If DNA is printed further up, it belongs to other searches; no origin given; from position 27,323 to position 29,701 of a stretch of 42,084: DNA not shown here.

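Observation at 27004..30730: Uncharacterised three-gene Tat-lipoprotein module embedded in the EPS locus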

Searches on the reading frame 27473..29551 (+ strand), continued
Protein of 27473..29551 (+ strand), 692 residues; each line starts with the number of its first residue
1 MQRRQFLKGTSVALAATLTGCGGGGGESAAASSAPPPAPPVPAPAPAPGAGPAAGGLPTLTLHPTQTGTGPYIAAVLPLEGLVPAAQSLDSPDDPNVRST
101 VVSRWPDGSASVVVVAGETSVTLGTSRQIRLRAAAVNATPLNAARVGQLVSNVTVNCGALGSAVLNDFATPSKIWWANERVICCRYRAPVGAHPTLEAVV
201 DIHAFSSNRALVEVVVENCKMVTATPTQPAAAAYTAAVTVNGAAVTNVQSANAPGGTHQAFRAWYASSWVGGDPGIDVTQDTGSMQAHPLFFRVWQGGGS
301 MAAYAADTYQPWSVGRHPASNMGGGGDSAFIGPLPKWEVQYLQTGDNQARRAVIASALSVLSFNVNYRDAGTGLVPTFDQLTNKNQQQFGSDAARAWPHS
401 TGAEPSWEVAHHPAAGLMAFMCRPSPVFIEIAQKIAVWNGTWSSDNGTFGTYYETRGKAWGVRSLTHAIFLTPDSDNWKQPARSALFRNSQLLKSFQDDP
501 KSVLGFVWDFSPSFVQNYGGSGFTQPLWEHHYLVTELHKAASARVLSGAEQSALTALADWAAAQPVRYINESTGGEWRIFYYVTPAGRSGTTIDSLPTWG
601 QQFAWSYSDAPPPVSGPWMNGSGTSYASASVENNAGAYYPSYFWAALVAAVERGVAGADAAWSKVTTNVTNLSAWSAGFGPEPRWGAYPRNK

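Call 68: search_protein_representatives(alignment_id=A1)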
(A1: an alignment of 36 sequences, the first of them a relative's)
Query: 36 sequences, 691 profile positions. Proteins with E-value up to 0.001 (for the whole library): 1893; up to 1e-10: 1172; up to 1e-30: 478. The best 150 are listed.
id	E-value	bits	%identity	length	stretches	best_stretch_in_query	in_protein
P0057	0.0e+00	1040.2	-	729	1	1-691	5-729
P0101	9.1e-278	939.9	-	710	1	2-690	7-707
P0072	2.5e-275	931.9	-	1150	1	2-688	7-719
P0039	3.0e-275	931.6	-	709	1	1-691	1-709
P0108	5.5e-275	930.7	-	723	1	1-690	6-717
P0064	7.9e-269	910.4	-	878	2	38-690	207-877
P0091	1.9e-268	909.1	-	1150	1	1-690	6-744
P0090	3.3e-265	898.4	-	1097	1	2-690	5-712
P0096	2.3e-259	879.1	-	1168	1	39-690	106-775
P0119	1.9e-257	872.7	-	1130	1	53-689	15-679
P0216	2.5e-257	872.4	-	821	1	2-690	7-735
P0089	1.1e-255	866.9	-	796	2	251-690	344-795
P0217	1.6e-251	853.2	-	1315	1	45-689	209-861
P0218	1.9e-249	846.3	-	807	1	54-691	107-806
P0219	7.0e-249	844.5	-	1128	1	54-689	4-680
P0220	3.9e-247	838.7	-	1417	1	22-690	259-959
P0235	2.7e-224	763.2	-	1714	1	31-689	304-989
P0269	1.5e-186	638.4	-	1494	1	30-690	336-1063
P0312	4.9e-80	286.4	-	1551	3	52-688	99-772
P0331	4.1e-59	217.3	-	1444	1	28-690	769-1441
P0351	1.1e-53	199.3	-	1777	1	47-688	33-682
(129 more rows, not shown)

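Call 69: search_protein_families(library=pfam, proteins=[P0235, P0351, P0312, P0331, P0220, P0269], max_evalue=0.001)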
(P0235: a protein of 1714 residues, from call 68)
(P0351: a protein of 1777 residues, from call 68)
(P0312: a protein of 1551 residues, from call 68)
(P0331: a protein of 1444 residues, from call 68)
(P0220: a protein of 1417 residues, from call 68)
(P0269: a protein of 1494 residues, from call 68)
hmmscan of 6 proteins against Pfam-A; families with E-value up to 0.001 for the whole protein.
P0235 (1714 aa): 0 families

P0351 (1777 aa): 3 families
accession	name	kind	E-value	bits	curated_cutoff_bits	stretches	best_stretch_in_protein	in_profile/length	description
PF01471.23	PG_binding_1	-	9.6e-15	55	23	2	1612-1658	2-47/57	Putative peptidoglycan binding domain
PF22073.2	Cep192_D4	-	2.2e-11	44.3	35.5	1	929-1011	19-111/112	Cep192 domain 4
PF22544.2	HYDIN_VesB_CFA65-like_Ig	-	1.1e-07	32.4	25.5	0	941-1009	31-99/100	HYDIN/CFA65/VesB-like, Ig-like domain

P0312 (1551 aa): 0 families

P0331 (1444 aa): 1 family
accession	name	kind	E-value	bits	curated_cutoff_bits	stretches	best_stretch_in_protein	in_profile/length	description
PF24681.1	Kelch_KLHDC2_KLHL20_DRC7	-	6.9e-06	26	50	0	436-473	161-197/221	KLHDC2/KLHL20/DRC7 Kelch-repeats domain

P0220 (1417 aa): 0 families

P0269 (1494 aa): 0 families

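Call 73: find_related_loci(query=A1, collection=metagenome_contigs, flank=4000)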
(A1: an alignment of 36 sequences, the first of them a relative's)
Query A1 (692 aa) in metagenome_contigs; peptide patterns used: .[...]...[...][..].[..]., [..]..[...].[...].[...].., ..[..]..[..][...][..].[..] (x = any residue, [..] = any of these).
204 stretches matched a pattern; 41 encode a relative of the query (tblastn E <= 1e-3); 40 distinct loci.
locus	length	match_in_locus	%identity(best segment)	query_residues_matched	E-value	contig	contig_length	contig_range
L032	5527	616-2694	85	1-692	0e+0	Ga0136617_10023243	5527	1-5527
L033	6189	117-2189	80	1-692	0e+0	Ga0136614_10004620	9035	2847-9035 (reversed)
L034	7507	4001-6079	80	1-692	0e+0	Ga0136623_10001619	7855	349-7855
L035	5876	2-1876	81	71-692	0e+0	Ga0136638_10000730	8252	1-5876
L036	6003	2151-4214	79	1-692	0e+0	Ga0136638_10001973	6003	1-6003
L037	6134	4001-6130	53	1-692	0e+0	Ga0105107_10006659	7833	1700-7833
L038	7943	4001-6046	51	10-690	0e+0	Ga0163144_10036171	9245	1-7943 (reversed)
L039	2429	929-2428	63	56-560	0e+0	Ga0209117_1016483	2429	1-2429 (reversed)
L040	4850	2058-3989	55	57-690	0e+0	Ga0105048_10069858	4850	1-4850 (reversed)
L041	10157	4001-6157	48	1-689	0e+0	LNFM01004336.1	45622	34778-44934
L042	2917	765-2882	53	1-689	0e+0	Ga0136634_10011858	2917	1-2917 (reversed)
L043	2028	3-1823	55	88-692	0e+0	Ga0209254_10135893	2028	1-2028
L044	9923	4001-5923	53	57-692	0e+0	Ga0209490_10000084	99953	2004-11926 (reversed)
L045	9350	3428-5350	53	57-692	0e+0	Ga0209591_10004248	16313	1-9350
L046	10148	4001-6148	46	4-690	0e+0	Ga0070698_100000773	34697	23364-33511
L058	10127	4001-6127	36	57-692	4e-114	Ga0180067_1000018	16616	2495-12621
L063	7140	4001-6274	34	9-691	1e-106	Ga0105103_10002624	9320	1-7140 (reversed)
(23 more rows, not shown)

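Call 80: search_protein_families(library=phrogs, proteins=[L058:72-1157:+, L058:1167-1454:+, L058:1481-3670:+, L058:3674-6139:+, L058:6045-7805:+, L058:7792-8541:+, L063:154-2436:+, L063:2575-3159:+, L063:3169-3612:+, L063:3626-6292:+], max_evalue=0.001)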
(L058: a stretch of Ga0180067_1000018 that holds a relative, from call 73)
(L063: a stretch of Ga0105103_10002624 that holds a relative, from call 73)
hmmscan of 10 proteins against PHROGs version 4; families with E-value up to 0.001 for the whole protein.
L058:72-1157:+ (361 aa): 1 family
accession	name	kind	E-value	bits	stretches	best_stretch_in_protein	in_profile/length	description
phrog_16165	-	unknown function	1.7e-29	102.7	1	20-314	1529-1812/1849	-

L058:1167-1454:+ (95 aa): 0 families

L058:1481-3670:+ (729 aa): 1 family
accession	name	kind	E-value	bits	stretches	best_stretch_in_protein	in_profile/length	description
phrog_9224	-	unknown function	1.6e-06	28.5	1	47-112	106-186/299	-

L058:3674-6139:+ (821 aa): 0 families

L058:6045-7805:+ (586 aa): 0 families

L058:7792-8541:+ (249 aa): 0 families

L063:154-2436:+ (760 aa): 3 families
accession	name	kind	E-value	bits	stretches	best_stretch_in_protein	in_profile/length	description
phrog_684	-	head and packaging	1.5e-209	699.5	1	19-758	98-839/840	virion structural protein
phrog_23925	-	unknown function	9.7e-83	279.6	1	20-388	97-469/471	-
phrog_26678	-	unknown function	8.3e-72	243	1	437-749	10-315/324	-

L063:2575-3159:+ (194 aa): 0 families

L063:3169-3612:+ (147 aa): 1 family
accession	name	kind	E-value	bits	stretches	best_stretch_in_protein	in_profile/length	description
phrog_240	-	head and packaging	1.9e-16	61.5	1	1-141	60-182/200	head protein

L063:3626-6292:+ (888 aa): 0 families

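Call 81: find_related_loci(query=A1, collection=viral_contigs, flank=8000)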
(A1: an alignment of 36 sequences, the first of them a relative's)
Query A1 (692 aa) in viral_contigs; peptide patterns used: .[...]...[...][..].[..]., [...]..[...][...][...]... (x = any residue, [..] = any of these).
47 stretches matched a pattern; 11 encode a relative of the query (tblastn E <= 1e-3); 11 distinct loci.
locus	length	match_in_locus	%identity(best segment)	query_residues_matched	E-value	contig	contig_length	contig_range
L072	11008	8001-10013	49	57-691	0e+0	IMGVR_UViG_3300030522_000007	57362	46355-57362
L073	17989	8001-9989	47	55-690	5e-173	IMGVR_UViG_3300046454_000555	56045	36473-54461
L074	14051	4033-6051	46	55-691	5e-171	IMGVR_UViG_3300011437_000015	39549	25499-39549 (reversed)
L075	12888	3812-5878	46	55-692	8e-171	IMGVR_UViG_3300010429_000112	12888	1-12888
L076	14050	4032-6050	46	55-691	5e-171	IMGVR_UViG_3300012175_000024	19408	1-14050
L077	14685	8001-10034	45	52-692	2e-167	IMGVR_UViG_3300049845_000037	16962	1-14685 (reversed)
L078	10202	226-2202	46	55-691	3e-164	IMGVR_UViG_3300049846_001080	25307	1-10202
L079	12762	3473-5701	40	25-692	3e-146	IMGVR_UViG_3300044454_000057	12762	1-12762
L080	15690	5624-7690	40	57-692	2e-146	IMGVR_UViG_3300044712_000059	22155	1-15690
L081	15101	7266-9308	40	55-692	7e-130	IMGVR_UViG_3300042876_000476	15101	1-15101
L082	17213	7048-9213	35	57-679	7e-112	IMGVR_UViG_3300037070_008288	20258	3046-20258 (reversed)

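Call 85: search_protein_families(library=phrogs, proteins=[L073:453-4115:+, L073:4199-6223:+, L075:9709-11334:+, L075:8582-9712:+, L081:4148-6109:+, L077:35-2065:+, L080:2198-4345:+, L074:535-2526:+, L074:10616-12760:+, L082:12389-13879:+], max_evalue=0.00001)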
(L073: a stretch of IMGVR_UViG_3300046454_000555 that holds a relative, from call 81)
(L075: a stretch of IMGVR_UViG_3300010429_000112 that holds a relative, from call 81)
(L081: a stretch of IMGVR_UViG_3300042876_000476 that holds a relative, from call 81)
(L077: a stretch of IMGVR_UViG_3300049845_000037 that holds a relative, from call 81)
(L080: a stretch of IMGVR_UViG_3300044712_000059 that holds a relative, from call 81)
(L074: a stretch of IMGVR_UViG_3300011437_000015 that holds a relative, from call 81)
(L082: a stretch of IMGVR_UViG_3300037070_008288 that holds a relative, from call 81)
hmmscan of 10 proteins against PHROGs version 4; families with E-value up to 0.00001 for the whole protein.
L073:453-4115:+ (1220 aa): 1 family
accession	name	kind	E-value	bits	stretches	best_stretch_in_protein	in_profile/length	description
phrog_9880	-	unknown function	3e-264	881.7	2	220-1217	1234-2227/2231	-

L073:4199-6223:+ (674 aa): 19 families
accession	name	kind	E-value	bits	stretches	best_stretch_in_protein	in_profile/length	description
phrog_17264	-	unknown function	9.3e-20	71.9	1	24-117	3-97/147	-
phrog_11518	-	tail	1.5e-18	67.4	1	23-116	170-265/812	tail fiber protein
phrog_27782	-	unknown function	1.2e-15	58.2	1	22-116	170-267/644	-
phrog_14824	-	unknown function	8.4e-15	55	1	1-117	1-119/719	-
phrog_24595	-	head and packaging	2.1e-14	54.7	1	25-115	50-142/325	virion structural protein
phrog_14558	-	tail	5.3e-13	49.1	1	210-291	90-170/740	tail spike protein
phrog_16867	-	unknown function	6.9e-13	49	1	18-116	74-174/631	-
phrog_18522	-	tail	4.1e-11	42.9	1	197-303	144-249/612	tail protein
phrog_2824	-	head and packaging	4.9e-10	39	1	10-115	924-1031/1151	virion structural protein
phrog_2234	-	tail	5e-10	39.6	1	220-364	181-358/757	tail spike protein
phrog_14442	-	tail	9e-10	38.7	1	145-268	120-238/733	tail protein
phrog_7458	-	tail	1e-09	38.3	1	216-276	113-176/732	tail spike protein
phrog_13893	-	tail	3.8e-09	36.4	1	207-251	178-224/648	tail protein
phrog_20231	-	tail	1.3e-08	34.9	1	210-274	159-221/691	tail protein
phrog_18162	-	tail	2.9e-07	30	1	199-247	194-242/800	tail fiber protein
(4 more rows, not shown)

L075:9709-11334:+ (541 aa): 1 family
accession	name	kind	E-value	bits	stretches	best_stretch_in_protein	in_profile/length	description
phrog_5107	-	lysis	1.8e-95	321.4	1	26-539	5-531/533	amidase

L075:8582-9712:+ (376 aa): 1 family
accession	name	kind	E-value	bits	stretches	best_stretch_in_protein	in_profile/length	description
phrog_36982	-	unknown function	1.4e-07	30.8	1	21-295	338-594/944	-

L081:4148-6109:+ (653 aa): 12 families
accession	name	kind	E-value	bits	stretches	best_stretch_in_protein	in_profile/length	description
phrog_15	-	head and packaging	1.1e-264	883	1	3-646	336-972/1330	terminase large subunit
phrog_21311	-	head and packaging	3.2e-59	201.4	1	102-312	1-218/218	terminase large subunit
phrog_16406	-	unknown function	1.6e-48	166.8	1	214-586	2-384/601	-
phrog_3028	-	unknown function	1.5e-44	153.3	1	426-601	2-169/203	-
phrog_15657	-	unknown function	4.1e-33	115.8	1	294-515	24-229/230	-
phrog_675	-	head and packaging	2.4e-32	113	1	42-386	36-367/576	terminase large subunit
phrog_3925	-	head and packaging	8.3e-19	68.8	1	9-128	28-143/150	terminase large subunit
phrog_12089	-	unknown function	4.9e-12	46.9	1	445-601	2-162/208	-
phrog_4145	-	head and packaging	1.5e-09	38.5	1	10-198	17-202/209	terminase large subunit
phrog_23163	-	unknown function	3.5e-07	31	1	16-125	18-126/130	-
phrog_2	-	head and packaging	4.2e-07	30.1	1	22-245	231-420/807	terminase large subunit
phrog_2022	-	unknown function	2.3e-06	28.7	1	555-593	1-37/76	-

L077:35-2065:+ (676 aa): 2 families
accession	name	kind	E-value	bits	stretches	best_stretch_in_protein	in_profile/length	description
phrog_332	-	connector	3e-62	211.7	1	30-662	10-544/560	head-tail adaptor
phrog_1216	-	head and packaging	2.2e-09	37.4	1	359-560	316-517/714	portal protein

L080:2198-4345:+ (715 aa): 2 families
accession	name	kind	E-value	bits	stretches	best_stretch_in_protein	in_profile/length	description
phrog_156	-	head and packaging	5.4e-132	442.5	1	3-656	7-669/681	portal protein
phrog_14911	-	unknown function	2.6e-31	110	1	3-365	2-374/404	-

L074:535-2526:+ (663 aa): 10 families
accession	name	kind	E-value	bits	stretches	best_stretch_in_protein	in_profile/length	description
phrog_15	-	head and packaging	2e-246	822.6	1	6-661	338-977/1330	terminase large subunit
phrog_4145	-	head and packaging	6.9e-64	216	1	5-202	10-208/209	terminase large subunit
phrog_16406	-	unknown function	6.4e-62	211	1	225-601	15-384/601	-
phrog_21311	-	head and packaging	2e-50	172.7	1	100-308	1-209/218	terminase large subunit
phrog_15657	-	unknown function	1.2e-49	169.9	1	292-531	3-229/230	-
phrog_3925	-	head and packaging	1.6e-34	119.8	1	6-129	23-146/150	terminase large subunit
phrog_3028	-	unknown function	8.2e-34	118.3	1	442-615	2-168/203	-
phrog_675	-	head and packaging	3.7e-20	72.7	1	21-380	20-343/576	terminase large subunit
phrog_12089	-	unknown function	2.3e-09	38.2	1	465-654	6-190/208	-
phrog_37509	-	unknown function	8.2e-06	26.9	0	534-620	47-136/189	-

L074:10616-12760:+ (714 aa): 3 families
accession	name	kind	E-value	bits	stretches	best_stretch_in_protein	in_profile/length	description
phrog_21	-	head and packaging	1.5e-101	342.1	1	27-546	34-545/1362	portal protein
phrog_537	-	head and packaging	3.5e-47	161.5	1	320-512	29-217/233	portal protein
phrog_33813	-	unknown function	2.3e-08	35.1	1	24-128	22-128/160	-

L082:12389-13879:+ (496 aa): 0 families

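Call 86: fold_search(model_id=the predicted structure, library=viral)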
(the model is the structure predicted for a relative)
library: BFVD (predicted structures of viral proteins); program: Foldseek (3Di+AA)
matches with E <= 10: 262; with E <= 0.001: 2
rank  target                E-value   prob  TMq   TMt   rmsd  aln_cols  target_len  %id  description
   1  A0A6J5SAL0            3.4e-10  1.00  0.42  0.65   5.0       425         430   17  Uncharacterized protein [uncultured Caudovirales phage]
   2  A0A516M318            1.7e-08  1.00  0.50  0.47   8.3       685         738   10  (no name in the UniProt tables at hand)
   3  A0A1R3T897            1.6e-02  0.25  0.14  0.13  17.5       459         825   11  Envelope glycoprotein H [Spheniscid alphaherpesvirus 1]
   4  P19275                3.0e-02  0.10  0.08  0.11  18.2       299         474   13  Viral protein TPX [Thermoproteus tenax virus 1 (strain VT3)]
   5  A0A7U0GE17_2          6.1e-02  0.06  0.06  0.04  32.2       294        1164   12  (no name in the UniProt tables at hand)
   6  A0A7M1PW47            6.4e-02  0.03  0.05  0.05  26.1       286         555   11  (no name in the UniProt tables at hand)
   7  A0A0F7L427            8.7e-02  0.08  0.07  0.08  22.3       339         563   10  Uncharacterized protein [uncultured marine virus]
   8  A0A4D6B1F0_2          1.2e-01  0.12  0.15  0.14  26.9       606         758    7  (no name in the UniProt tables at hand)
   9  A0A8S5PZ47            1.2e-01  0.06  0.07  0.11  21.7       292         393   11  Tail fiber protein [Myoviridae sp. ctQYc56]
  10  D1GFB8                1.3e-01  0.06  0.11  0.08  25.5       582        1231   10  Putative end-filament protein [Betafusellovirus yellowstonense]
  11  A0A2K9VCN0            1.6e-01  0.06  0.07  0.04  22.1       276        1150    9  Tail protein [Lactobacillus phage Bacchae]
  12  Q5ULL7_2              1.7e-01  0.03  0.05  0.04  24.9       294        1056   10  Orf97 [Lactobacillus phage LP65]
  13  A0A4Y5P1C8            1.8e-01  0.05  0.06  0.07  34.1       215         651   10  Tail fiber protein [Pantoea phage vB_PagS_AAS21]
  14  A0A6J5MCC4            2.2e-01  0.07  0.08  0.11  30.8       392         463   10  Concanavalin A-like lectin/glucanases superfamily [uncultured Caudovirales phage]
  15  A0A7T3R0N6            5.0e-01  0.01  0.04  0.04  25.5       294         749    8  Putative glycoprotein [Soybean thrips chu-like virus 4]
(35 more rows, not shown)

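Call 90: search_dna_similar(query=window:27473-29551:+, collection=phages, mode=protein, max_evalue=0.00001, max_rows=20)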
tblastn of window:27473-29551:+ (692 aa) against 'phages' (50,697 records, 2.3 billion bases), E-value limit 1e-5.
No match.

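Call 92: search_dna_similar(query=L081:6957-9311:+, collection=phages, mode=protein, max_evalue=0.001, max_rows=15)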
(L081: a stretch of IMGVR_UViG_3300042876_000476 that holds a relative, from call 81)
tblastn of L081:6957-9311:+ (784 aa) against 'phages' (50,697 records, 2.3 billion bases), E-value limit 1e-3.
No match.

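Call 93: search_dna_similar(query=window:27473-29551:+, collection=plasmids, mode=protein, max_evalue=0.00001, max_rows=15)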
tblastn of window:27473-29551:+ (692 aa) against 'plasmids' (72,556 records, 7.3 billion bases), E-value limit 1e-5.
Records with a match: 2; places in all: 2; records where one place covers at least 80% of the query: 0.
Best place of each record, by identity: <60% 2.
By first word of the organism name: Skermanella 2.
By predicted mobility (MOB-suite, as given by PLSDB): mobilizable 1; non-mobilizable 1.
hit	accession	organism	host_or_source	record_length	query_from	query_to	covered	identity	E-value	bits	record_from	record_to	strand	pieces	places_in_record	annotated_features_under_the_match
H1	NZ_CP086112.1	Skermanella rosea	single cell,hydrocarbon-contaminated ...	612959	255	613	52%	24.5%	7e-9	67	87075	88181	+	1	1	calcium-binding protein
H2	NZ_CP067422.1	Skermanella sp. TT6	Homo sapiens,single cell,skin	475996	255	613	52%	24.3%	3e-9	69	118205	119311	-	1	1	calcium-binding protein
